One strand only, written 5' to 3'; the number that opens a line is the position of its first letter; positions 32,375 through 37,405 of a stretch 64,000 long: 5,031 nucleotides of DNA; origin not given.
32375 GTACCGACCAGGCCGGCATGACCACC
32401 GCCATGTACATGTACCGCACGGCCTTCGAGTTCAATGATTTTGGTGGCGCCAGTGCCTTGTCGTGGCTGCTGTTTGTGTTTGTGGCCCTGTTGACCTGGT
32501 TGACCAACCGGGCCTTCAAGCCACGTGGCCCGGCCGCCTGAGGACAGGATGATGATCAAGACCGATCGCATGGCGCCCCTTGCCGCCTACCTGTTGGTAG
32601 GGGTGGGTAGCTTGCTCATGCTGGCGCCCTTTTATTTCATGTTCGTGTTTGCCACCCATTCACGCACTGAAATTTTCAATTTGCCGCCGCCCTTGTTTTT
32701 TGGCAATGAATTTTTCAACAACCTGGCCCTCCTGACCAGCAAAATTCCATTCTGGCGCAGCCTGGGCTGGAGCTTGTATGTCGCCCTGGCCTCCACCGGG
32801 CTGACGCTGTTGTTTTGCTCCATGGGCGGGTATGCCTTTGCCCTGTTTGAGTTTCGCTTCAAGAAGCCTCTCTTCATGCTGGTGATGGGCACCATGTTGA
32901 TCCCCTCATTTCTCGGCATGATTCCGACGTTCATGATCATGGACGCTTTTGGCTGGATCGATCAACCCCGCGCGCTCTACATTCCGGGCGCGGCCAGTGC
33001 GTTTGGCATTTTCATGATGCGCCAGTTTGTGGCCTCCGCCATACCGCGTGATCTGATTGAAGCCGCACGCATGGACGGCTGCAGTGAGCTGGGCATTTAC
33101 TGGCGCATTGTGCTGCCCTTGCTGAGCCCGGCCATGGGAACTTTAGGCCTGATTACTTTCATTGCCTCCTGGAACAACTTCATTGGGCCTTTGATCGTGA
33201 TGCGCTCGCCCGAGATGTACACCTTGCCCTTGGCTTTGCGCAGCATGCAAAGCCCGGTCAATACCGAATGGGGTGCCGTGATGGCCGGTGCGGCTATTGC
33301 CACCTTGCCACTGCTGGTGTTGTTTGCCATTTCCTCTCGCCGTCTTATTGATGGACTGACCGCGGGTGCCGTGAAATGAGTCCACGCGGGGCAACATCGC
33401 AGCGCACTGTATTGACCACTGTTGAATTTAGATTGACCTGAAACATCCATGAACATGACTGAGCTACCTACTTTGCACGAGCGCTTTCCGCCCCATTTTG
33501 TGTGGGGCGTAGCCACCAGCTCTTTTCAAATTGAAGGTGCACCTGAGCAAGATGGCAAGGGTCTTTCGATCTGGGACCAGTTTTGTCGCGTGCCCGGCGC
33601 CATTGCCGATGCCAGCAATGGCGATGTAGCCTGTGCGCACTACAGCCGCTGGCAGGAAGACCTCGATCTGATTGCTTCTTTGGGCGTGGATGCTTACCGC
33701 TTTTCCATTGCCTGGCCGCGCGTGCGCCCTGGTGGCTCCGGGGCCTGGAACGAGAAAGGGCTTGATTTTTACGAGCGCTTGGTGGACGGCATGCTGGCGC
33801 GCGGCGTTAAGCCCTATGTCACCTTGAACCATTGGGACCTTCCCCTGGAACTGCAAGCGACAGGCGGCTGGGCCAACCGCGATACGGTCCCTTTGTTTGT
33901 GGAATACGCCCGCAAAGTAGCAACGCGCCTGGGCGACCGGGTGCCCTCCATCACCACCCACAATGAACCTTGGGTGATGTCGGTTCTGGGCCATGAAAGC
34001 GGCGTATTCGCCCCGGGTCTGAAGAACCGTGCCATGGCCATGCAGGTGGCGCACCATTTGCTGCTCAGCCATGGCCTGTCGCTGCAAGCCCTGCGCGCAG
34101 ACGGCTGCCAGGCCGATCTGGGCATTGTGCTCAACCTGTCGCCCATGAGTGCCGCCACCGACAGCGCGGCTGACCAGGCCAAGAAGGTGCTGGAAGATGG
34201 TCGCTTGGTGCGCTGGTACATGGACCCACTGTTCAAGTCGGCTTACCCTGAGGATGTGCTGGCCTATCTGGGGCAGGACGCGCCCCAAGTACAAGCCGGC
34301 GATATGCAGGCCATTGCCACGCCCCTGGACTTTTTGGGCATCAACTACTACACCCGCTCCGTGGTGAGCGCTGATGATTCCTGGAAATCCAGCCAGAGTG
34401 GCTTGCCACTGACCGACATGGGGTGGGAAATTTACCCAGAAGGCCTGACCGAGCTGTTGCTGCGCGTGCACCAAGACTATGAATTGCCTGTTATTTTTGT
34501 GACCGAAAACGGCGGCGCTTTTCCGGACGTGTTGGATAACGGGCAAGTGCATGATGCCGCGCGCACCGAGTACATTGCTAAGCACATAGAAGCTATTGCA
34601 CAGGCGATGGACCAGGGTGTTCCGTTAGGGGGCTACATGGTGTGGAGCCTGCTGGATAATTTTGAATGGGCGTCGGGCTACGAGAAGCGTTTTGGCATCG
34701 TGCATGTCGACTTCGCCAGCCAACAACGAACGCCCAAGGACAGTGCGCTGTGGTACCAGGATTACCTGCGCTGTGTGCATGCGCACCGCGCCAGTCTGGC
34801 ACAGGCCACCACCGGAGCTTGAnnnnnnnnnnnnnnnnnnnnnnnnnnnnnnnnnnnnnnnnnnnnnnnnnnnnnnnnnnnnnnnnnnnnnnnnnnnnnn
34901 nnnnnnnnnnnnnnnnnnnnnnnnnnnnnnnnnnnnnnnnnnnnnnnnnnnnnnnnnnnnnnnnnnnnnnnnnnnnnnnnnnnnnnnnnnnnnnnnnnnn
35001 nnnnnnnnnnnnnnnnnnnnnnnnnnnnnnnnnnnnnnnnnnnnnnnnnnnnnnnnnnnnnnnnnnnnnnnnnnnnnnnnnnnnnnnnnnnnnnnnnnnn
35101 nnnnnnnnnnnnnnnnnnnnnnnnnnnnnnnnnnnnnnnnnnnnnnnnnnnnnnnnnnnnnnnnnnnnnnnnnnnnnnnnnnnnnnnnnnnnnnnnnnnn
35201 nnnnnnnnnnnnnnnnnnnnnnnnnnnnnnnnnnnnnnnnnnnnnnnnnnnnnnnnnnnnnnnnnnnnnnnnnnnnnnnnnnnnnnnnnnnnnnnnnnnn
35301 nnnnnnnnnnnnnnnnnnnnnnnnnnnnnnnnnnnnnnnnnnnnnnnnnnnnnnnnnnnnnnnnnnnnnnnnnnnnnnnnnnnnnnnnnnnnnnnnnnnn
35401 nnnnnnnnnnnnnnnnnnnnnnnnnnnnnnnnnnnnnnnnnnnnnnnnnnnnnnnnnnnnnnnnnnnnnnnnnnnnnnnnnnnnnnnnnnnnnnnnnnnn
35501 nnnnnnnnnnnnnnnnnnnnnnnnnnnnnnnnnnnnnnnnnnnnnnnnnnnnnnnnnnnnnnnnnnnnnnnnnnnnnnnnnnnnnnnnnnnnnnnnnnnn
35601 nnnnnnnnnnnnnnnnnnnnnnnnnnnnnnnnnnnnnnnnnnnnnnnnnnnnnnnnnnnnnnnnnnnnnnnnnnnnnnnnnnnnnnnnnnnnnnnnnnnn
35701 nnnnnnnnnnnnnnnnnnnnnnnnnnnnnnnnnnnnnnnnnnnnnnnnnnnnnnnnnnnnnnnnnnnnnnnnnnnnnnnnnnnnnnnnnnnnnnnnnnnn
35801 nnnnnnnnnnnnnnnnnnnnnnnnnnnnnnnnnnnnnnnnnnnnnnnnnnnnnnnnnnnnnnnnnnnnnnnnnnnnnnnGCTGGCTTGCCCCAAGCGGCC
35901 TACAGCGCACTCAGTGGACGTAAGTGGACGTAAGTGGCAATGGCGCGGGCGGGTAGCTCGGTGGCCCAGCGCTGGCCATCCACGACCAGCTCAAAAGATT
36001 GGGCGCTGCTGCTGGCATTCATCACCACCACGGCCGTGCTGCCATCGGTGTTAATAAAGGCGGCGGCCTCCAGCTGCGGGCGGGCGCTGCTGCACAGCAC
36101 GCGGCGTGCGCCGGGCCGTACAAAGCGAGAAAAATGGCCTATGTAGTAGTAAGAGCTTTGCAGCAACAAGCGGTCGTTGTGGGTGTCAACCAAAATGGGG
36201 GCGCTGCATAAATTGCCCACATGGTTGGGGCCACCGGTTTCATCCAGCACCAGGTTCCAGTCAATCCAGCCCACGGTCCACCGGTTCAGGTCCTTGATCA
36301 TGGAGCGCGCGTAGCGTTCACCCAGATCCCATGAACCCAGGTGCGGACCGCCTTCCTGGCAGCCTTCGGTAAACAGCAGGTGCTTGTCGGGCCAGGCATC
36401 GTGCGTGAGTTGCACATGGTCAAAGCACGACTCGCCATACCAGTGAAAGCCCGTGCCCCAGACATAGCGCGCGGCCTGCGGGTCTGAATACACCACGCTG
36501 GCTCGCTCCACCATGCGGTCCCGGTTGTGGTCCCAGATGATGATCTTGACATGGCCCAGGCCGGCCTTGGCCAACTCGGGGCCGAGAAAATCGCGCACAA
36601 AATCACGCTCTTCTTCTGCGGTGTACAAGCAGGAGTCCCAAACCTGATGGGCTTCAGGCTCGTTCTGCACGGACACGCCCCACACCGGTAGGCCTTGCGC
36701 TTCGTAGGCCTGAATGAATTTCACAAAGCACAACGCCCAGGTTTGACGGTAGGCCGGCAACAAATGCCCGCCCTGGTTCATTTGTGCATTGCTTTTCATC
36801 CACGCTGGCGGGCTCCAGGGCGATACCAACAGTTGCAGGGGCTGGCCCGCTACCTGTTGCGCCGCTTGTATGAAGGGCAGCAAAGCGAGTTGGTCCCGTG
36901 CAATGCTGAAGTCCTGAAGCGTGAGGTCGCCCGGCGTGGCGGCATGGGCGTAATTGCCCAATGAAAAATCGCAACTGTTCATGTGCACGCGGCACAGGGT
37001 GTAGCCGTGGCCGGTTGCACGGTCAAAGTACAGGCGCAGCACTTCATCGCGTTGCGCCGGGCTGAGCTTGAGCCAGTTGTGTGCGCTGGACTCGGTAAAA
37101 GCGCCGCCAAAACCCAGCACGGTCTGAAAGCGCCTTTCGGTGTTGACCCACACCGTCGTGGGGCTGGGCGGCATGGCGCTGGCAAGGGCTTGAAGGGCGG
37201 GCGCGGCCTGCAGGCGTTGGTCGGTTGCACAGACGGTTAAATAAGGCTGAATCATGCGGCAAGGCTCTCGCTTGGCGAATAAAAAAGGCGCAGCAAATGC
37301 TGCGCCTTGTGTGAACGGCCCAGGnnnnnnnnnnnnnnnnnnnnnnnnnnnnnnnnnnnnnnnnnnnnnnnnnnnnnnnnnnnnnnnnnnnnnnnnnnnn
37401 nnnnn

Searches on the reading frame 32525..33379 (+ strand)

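Call 19: search_protein_families(library=pfam, proteins=[window:32525-33379:+], max_evalue=0.001)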
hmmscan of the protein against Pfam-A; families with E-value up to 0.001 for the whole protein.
window:32525-33379:+ (284 aa): 1 family
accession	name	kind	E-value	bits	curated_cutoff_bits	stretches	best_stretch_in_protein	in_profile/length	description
PF00528.27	BPD_transp_1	-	1.8e-20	73.9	26.4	1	102-274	5-178/184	Binding-protein-dependent transport system inner membrane component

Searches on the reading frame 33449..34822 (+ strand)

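Call 19: search_protein_families(library=pfam, proteins=[window:33449-34822:+], max_evalue=0.001)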
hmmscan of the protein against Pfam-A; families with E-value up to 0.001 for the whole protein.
window:33449-34822:+ (457 aa): 1 family
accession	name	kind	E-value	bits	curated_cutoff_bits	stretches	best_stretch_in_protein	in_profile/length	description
PF00232.24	Glyco_hydro_1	-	1.2e-152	509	22.6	1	10-440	2-448/453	Glycosyl hydrolase family 1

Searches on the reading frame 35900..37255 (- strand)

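Call 19: search_protein_families(library=pfam, proteins=[window:35900-37255:-], max_evalue=0.001)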
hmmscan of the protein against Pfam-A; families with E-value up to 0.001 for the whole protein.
window:35900-37255:- (451 aa): 2 families
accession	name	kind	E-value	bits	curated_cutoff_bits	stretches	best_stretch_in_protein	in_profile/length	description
PF02055.22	Glyco_hydro_30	-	3.6e-82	276.6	23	1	47-379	2-348/348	Glycosyl hydrolase family 30 TIM-barrel domain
PF17189.10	Glyco_hydro_30C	-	2.1e-14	53.8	22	1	382-442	1-65/65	Glycosyl hydrolase family 30 beta sandwich domain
